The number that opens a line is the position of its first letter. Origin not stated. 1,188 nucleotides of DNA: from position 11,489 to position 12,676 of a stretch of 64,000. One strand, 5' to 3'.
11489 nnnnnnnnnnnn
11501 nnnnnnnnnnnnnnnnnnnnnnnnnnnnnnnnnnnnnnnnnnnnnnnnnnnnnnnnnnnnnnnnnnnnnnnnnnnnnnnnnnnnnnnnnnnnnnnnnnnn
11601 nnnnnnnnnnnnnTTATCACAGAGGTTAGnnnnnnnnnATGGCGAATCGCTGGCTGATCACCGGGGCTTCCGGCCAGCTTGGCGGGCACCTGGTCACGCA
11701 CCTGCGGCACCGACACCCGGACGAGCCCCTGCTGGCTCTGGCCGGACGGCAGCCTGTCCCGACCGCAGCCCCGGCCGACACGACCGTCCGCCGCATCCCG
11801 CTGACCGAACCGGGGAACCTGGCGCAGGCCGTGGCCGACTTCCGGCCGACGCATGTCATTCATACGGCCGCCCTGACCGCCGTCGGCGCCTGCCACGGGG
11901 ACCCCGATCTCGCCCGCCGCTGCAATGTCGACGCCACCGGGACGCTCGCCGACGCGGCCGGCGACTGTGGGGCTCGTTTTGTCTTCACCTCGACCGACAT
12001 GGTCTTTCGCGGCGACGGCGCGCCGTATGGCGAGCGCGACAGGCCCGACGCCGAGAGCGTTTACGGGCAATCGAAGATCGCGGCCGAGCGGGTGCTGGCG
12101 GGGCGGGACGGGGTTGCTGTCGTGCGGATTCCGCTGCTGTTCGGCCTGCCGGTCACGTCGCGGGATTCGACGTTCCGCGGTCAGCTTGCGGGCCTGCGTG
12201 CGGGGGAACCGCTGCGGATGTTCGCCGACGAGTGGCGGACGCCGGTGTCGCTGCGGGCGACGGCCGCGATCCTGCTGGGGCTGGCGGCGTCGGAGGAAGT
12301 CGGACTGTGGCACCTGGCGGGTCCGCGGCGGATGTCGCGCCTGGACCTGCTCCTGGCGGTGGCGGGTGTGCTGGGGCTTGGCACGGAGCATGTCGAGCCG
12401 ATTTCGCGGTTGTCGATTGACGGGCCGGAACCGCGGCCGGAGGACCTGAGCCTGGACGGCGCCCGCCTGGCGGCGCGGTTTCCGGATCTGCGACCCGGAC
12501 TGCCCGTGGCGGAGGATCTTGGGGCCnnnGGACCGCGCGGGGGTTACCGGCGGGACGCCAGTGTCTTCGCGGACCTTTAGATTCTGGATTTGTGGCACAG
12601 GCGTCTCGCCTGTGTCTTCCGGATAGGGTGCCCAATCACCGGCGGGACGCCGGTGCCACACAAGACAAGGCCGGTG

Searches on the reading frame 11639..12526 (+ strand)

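Call 67: search_protein_families(library=pfam, proteins=[window:11639-12526:+], max_evalue=0.0001)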
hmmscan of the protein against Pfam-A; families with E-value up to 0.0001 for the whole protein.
window:11639-12526:+ (296 aa): 5 families
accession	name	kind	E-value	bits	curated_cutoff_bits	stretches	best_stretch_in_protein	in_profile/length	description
PF04321.23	RmlD_sub_bind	-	1.3e-40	139.7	27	1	5-281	3-267/287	RmlD substrate binding domain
PF01370.27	Epimerase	-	2.9e-23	83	20.9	1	5-154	1-154/240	NAD dependent epimerase/dehydratase family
PF16363.11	GDP_Man_Dehyd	-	9.5e-14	52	27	1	6-152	1-163/332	GDP-mannose 4,6 dehydratase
PF02719.21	Polysacc_synt_2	-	4.7e-07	29.7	20.2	1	6-123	2-132/293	Polysaccharide biosynthesis protein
PF07993.18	NAD_binding_4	-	6.8e-07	29.1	20.1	0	71-175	90-215/258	Male sterility protein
